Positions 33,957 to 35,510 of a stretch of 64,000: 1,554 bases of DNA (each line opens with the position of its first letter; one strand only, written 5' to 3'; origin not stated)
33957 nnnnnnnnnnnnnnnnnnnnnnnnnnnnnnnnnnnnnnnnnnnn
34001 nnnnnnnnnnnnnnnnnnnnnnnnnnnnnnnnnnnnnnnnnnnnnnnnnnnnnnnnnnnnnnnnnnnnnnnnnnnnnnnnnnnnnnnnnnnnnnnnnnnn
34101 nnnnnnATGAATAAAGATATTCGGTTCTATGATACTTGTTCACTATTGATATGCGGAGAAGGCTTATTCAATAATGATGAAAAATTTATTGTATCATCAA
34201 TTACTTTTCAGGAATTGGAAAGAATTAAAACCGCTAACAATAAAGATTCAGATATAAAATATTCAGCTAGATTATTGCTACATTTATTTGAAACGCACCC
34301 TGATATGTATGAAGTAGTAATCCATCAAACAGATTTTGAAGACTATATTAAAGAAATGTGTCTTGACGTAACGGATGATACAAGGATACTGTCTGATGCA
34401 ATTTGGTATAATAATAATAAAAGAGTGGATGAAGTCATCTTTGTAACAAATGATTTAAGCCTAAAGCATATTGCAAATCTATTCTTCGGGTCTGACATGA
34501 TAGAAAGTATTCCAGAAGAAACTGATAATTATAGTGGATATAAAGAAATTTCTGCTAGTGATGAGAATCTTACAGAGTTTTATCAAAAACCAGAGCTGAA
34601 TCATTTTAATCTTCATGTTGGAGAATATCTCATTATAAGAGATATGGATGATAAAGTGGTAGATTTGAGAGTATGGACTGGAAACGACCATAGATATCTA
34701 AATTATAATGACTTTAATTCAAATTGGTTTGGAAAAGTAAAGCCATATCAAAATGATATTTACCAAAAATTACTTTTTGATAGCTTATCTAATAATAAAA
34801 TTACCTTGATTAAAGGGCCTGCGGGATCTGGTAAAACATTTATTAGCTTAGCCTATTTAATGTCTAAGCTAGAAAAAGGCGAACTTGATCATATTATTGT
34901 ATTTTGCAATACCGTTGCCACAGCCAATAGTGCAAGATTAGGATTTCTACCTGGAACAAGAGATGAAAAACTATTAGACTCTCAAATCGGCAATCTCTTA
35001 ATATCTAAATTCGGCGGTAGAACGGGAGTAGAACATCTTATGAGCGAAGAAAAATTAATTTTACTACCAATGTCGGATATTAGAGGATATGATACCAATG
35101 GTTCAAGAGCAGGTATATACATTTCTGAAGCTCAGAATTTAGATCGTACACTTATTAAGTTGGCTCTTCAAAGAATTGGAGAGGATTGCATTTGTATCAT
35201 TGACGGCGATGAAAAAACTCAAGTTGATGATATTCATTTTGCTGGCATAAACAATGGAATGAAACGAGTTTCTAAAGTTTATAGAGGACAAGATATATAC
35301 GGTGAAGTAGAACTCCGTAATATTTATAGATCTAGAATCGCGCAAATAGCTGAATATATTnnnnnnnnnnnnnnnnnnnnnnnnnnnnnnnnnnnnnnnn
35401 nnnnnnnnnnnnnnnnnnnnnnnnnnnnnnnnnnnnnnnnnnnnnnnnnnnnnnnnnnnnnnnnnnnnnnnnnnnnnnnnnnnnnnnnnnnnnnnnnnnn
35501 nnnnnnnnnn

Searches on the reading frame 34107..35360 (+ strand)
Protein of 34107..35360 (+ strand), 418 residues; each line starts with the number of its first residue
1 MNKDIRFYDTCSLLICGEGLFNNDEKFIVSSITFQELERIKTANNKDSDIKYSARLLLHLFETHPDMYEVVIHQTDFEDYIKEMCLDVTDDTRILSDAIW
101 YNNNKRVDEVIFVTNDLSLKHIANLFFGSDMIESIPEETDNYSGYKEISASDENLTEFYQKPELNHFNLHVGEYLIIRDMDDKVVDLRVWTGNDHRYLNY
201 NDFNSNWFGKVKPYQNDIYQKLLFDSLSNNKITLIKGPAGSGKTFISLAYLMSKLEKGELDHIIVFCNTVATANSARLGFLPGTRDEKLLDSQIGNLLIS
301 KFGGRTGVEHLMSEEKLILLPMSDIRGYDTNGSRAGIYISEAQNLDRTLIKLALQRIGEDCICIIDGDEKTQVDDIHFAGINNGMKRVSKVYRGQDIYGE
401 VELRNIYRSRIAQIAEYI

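Call 30: find_related_loci(query=window:34107-35360:+, collection=viral_contigs, flank=3500)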
Query seq(418 aa) (418 aa) in viral_contigs; peptide patterns used: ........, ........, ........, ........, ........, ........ (x = any residue, [..] = any of these).
49 stretches matched a pattern; 27 encode a relative of the query (tblastn E <= 1e-3); 27 distinct loci.
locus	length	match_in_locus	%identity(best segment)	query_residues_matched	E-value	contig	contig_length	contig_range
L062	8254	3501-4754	99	1-418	0e+0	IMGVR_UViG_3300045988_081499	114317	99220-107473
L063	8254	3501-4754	100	1-418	0e+0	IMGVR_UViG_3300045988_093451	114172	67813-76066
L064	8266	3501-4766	71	1-418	0e+0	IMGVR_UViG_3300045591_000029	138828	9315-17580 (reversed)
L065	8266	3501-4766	71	1-418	0e+0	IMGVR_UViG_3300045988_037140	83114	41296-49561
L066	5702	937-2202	71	1-418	0e+0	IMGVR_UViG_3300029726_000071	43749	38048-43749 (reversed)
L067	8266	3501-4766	71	1-418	0e+0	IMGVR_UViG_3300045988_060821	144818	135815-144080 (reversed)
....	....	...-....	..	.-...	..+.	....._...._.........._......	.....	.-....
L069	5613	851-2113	69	1-418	0e+0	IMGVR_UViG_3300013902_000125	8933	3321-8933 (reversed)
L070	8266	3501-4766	70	1-418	0e+0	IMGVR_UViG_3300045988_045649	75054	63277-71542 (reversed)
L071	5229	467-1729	69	1-418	0e+0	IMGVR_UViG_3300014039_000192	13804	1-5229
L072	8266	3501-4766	70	1-418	0e+0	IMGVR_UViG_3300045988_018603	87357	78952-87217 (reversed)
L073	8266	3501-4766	70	1-418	0e+0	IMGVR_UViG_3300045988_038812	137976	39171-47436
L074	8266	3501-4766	70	1-418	0e+0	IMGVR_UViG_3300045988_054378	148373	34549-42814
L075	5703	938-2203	70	1-418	0e+0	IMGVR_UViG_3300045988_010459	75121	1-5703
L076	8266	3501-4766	70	1-418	0e+0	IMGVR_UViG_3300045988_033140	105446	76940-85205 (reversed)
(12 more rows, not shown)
